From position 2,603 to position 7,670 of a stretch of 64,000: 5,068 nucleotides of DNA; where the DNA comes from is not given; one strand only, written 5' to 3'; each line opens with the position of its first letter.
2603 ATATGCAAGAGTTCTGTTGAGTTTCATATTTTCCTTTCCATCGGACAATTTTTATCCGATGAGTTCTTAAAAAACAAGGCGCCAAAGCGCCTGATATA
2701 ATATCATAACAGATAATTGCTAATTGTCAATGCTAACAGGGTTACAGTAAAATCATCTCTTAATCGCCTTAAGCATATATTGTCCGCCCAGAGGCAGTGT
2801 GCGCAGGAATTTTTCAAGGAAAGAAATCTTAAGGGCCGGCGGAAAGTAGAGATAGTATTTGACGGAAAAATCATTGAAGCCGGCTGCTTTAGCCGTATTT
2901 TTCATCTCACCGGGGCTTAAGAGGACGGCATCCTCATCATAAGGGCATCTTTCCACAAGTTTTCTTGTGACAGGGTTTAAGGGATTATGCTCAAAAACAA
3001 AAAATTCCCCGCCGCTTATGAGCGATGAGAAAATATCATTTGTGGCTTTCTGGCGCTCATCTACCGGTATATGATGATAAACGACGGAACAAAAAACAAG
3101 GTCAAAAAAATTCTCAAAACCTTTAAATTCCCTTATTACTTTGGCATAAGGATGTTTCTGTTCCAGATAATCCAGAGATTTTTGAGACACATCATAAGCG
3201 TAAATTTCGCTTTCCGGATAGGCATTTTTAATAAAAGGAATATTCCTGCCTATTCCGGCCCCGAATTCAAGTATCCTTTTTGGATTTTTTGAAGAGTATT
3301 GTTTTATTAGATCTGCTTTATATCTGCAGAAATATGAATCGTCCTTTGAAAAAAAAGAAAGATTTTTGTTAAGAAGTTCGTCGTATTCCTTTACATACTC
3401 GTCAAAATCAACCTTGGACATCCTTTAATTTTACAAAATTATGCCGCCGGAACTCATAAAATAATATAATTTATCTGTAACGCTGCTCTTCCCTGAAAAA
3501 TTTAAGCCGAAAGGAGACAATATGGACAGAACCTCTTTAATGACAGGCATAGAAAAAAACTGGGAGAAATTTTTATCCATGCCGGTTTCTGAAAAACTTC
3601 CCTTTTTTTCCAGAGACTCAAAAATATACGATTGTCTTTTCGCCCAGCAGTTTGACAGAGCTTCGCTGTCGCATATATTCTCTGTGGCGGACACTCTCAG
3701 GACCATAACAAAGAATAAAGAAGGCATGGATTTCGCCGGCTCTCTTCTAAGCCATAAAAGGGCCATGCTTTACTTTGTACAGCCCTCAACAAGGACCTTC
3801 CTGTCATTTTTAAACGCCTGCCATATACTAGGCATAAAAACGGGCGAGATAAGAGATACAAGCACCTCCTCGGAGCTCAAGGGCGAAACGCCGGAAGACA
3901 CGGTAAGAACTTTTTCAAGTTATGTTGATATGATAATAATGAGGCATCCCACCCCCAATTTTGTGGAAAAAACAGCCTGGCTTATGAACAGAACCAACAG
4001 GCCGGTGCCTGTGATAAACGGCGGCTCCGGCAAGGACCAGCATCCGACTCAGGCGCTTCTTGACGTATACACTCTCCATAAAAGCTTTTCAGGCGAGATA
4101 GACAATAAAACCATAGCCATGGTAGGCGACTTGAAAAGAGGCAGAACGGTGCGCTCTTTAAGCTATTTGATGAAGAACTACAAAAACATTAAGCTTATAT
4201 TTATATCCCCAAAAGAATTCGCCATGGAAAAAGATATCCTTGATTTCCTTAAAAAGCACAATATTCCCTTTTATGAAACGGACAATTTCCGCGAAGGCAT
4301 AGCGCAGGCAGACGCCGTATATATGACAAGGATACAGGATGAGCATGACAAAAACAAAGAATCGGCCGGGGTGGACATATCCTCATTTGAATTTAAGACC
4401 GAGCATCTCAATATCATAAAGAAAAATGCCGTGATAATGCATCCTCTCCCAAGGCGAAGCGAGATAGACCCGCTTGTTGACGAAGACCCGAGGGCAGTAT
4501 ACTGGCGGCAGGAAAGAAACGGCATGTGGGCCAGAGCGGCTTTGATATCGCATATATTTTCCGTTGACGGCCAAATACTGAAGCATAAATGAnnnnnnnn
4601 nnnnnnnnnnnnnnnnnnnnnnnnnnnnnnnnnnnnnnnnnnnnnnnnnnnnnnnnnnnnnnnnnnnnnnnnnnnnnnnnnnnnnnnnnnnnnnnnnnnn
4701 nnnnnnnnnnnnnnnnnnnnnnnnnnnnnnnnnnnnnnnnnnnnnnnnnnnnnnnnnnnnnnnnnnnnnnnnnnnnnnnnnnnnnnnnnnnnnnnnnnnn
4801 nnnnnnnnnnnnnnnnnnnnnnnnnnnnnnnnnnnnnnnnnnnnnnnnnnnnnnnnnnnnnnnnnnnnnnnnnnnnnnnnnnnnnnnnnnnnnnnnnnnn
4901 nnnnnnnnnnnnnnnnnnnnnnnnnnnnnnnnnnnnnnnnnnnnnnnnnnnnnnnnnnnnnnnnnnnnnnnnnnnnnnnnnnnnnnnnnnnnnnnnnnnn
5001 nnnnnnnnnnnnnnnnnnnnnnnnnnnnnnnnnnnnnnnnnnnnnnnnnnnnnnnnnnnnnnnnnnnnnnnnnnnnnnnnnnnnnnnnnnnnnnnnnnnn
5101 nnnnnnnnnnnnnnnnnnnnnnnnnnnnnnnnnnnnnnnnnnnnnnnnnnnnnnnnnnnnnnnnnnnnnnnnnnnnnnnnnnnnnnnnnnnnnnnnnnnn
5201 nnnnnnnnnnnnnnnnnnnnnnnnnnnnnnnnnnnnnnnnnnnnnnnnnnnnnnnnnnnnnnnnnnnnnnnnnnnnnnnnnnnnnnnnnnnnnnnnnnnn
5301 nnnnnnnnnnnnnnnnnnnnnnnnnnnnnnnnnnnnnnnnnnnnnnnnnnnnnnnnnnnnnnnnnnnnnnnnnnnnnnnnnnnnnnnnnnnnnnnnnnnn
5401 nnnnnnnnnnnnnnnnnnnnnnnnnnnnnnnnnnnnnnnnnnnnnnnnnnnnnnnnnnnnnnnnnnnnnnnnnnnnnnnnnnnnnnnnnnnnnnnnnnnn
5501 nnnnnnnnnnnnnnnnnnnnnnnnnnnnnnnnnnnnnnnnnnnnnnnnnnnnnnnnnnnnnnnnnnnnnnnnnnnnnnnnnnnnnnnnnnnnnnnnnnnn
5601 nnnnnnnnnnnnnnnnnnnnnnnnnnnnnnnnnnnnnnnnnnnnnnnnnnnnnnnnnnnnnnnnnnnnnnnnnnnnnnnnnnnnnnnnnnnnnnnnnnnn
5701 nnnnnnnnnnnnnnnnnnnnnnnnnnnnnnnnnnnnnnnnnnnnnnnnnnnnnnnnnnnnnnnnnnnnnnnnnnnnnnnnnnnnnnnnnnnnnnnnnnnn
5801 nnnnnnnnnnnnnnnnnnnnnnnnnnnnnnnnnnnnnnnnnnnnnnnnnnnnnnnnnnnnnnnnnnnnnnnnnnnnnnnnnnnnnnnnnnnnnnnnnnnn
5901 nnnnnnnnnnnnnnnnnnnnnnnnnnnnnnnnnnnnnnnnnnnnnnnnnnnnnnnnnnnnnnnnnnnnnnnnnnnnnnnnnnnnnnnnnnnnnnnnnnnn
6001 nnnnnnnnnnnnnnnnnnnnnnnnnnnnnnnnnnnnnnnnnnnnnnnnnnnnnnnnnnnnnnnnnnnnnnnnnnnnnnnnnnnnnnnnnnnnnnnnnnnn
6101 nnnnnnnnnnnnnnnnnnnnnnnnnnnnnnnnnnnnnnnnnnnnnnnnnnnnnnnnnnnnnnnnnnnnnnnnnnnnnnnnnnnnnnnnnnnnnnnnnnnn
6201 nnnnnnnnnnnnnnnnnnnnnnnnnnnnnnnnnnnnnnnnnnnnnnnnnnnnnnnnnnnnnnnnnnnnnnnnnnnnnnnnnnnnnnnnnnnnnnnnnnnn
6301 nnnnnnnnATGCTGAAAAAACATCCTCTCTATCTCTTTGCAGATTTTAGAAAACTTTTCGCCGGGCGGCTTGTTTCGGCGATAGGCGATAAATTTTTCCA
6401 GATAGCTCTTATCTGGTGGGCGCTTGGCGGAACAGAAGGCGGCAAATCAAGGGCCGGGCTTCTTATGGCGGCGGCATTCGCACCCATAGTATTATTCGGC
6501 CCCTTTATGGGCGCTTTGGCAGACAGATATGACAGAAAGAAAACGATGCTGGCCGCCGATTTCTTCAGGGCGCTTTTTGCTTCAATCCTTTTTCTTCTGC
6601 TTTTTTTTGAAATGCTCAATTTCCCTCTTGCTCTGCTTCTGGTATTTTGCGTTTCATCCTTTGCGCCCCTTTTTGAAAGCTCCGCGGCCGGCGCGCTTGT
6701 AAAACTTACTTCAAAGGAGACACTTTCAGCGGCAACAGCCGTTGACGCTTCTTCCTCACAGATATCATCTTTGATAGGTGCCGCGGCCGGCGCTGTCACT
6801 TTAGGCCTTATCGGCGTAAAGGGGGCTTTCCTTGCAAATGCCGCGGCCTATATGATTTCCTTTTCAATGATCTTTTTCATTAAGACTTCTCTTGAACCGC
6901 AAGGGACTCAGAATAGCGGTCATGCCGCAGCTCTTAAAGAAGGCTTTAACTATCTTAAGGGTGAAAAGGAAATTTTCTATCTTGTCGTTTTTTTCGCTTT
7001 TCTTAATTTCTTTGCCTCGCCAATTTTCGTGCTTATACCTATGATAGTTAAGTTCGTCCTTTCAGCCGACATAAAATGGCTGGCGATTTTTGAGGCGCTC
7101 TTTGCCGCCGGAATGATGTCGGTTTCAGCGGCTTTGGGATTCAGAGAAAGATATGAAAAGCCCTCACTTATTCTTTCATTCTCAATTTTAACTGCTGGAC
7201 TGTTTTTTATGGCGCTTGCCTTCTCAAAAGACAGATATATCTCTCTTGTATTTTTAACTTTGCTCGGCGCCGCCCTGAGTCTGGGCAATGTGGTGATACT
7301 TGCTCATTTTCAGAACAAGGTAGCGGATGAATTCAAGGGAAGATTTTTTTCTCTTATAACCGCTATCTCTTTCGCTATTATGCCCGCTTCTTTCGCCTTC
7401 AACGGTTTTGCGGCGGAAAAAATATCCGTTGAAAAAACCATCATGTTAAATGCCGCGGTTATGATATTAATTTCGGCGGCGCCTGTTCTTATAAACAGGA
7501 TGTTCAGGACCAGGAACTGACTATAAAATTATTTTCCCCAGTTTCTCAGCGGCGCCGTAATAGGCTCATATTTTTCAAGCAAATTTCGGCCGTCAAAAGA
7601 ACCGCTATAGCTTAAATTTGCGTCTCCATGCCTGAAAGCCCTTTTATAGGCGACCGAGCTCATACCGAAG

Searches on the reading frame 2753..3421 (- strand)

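Call 44: search_protein_families(library=pfam, proteins=[window:2753-3421:-], max_evalue=0.000001)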
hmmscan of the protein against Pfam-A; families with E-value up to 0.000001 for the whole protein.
window:2753-3421:- (222 aa): 4 families
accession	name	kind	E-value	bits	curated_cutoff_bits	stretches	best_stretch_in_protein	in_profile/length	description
PF13649.12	Methyltransf_25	-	1.4e-09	39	27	1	50-138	1-97/97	Methyltransferase domain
PF08242.18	Methyltransf_12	-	2.2e-09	38.4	30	1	51-139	1-97/98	Methyltransferase domain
PF08241.18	Methyltransf_11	-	2.2e-09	38.3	21.2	1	51-142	1-95/95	Methyltransferase domain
PF13489.12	Methyltransf_23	-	3.6e-08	33.8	27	1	34-184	8-161/164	Methyltransferase domain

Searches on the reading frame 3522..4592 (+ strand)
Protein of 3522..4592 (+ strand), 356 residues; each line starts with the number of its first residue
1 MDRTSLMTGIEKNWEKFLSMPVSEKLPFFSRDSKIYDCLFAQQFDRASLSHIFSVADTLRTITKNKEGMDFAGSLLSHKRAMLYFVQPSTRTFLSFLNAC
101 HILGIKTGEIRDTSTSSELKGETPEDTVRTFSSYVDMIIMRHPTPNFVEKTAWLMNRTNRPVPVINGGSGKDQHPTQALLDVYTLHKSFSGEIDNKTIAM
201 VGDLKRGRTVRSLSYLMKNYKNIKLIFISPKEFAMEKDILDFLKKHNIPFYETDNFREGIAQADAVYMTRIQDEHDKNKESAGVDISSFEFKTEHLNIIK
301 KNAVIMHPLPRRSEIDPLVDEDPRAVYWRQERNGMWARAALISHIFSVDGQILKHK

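Call 44: search_protein_families(library=pfam, proteins=[window:3522-4592:+], max_evalue=0.000001)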
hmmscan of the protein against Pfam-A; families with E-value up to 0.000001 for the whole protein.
window:3522-4592:+ (356 aa): 2 families
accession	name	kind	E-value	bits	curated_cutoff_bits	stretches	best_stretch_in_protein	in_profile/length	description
PF02729.26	OTCace_N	-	6.4e-32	111.1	29.9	1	39-186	4-147/148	Aspartate/ornithine carbamoyltransferase, carbamoyl-P binding domain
PF00185.30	OTCace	-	1.4e-27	97.1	29.4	1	195-344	2-156/157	Aspartate/ornithine carbamoyltransferase, Asp/Orn binding domain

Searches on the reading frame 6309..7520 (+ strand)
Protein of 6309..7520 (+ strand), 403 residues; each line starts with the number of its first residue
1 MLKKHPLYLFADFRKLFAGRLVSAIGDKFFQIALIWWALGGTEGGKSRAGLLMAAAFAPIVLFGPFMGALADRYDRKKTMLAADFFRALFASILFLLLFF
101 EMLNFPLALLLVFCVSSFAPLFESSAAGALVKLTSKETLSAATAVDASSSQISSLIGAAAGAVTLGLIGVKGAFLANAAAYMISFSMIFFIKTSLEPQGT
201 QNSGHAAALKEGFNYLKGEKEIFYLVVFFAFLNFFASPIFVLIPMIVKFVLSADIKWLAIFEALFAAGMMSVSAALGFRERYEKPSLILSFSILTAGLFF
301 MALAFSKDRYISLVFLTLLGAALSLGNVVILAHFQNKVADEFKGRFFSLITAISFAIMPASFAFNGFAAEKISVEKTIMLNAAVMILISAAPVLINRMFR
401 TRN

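Call 44: search_protein_families(library=pfam, proteins=[window:6309-7520:+], max_evalue=0.000001)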
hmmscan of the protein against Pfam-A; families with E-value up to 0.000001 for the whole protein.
window:6309-7520:+ (403 aa): 2 families
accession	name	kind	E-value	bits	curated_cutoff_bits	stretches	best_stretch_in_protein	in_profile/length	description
PF05977.19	MFS_3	-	2.8e-29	102.4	27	1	13-391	12-388/524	Transmembrane secretion effector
PF07690.21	MFS_1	-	8.8e-27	94.4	33.4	1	16-355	1-340/347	Major Facilitator Superfamily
